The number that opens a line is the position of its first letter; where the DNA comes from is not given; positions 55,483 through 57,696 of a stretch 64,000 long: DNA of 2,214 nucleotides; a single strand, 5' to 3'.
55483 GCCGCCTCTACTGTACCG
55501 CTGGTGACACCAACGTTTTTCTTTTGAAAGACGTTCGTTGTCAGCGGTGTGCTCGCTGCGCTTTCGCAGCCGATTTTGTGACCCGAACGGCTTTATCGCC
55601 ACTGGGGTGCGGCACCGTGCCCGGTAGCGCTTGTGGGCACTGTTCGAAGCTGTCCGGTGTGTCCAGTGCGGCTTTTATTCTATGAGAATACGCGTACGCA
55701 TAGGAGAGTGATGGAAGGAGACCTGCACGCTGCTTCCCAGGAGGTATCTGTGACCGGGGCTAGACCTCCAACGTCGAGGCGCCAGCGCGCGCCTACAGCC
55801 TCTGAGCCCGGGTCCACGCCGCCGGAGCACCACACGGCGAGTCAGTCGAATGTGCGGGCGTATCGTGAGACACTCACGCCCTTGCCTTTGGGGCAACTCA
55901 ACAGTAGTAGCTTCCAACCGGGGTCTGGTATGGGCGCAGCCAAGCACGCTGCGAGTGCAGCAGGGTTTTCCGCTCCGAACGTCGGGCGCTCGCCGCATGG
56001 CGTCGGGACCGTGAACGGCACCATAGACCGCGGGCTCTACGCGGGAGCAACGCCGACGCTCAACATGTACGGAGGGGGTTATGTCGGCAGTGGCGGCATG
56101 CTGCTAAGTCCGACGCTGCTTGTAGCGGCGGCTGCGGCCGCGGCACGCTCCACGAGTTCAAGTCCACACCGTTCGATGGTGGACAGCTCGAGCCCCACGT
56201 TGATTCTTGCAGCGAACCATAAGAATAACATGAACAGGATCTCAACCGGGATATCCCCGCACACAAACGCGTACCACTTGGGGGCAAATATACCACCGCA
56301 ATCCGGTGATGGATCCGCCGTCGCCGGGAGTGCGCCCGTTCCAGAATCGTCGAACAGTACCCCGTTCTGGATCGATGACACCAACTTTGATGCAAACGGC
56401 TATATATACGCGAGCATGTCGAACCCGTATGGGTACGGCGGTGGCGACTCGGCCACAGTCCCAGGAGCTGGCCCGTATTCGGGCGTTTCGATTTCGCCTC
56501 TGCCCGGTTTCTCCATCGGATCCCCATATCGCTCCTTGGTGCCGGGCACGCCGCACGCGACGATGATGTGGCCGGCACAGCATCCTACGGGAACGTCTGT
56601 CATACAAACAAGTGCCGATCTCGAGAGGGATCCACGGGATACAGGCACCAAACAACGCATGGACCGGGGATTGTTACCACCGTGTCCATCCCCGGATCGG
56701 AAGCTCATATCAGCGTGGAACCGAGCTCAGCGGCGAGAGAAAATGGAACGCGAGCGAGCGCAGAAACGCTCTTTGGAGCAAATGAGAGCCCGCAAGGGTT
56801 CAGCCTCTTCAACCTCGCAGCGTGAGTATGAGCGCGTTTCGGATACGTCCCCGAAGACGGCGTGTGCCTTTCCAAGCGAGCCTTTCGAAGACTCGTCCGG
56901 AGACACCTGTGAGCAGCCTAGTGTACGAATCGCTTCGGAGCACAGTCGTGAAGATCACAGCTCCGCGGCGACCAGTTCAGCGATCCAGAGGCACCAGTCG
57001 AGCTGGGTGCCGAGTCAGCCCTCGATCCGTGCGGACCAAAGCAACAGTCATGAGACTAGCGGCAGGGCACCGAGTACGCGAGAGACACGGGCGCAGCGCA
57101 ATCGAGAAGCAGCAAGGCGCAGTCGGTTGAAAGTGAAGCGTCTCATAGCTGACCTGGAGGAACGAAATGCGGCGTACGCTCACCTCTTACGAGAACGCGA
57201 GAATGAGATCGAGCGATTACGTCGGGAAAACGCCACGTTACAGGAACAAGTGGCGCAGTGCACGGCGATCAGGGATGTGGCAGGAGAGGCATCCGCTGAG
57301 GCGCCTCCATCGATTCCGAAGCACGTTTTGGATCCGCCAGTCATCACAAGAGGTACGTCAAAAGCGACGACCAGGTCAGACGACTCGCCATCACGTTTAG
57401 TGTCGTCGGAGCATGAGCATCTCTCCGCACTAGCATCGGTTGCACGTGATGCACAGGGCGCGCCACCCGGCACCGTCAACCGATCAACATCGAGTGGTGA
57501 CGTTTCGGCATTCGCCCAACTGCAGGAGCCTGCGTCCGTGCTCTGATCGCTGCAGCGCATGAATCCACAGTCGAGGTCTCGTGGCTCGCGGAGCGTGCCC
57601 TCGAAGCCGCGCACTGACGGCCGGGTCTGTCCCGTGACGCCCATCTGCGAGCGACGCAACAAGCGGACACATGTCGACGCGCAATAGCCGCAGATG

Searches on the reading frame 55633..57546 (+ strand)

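Call 12: search_protein_families(library=pfam, proteins=[window:55633-57546:+], max_evalue=0.001)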
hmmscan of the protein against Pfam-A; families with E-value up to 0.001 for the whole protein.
window:55633-57546:+ (637 aa): 1 family
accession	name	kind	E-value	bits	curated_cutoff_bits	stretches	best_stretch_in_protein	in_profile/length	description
PF00170.26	bZIP_1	-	0.00015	22.2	27.6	1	483-540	6-63/64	bZIP transcription factor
